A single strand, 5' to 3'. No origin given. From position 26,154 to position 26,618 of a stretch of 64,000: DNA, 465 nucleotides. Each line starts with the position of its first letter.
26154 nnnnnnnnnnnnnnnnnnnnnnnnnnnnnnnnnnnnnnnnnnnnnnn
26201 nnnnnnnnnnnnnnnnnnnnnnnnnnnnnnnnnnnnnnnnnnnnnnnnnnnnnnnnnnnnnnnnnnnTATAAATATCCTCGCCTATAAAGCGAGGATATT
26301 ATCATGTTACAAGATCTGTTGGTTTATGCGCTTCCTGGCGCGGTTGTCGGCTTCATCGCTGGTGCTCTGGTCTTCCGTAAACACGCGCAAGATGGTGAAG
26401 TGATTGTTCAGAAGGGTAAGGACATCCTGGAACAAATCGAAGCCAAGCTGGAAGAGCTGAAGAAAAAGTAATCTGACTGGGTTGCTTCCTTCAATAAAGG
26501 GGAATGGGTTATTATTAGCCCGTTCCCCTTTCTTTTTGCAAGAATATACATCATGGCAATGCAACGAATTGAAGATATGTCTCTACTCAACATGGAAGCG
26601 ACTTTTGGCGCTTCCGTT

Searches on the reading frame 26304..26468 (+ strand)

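Call 42: search_protein_families(library=pfam, proteins=[window:26304-26468:+], max_evalue=0.01)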
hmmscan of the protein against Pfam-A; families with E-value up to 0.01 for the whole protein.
window:26304-26468:+ (55 aa): 0 families

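Call 43: search_protein_families(library=phrogs, proteins=[window:26304-26468:+], max_evalue=0.001)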
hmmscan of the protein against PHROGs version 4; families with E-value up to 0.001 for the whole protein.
window:26304-26468:+ (55 aa): 1 family
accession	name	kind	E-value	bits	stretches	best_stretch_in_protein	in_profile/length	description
phrog_3879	-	unknown function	1.2e-31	109.3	1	2-55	1-54/54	-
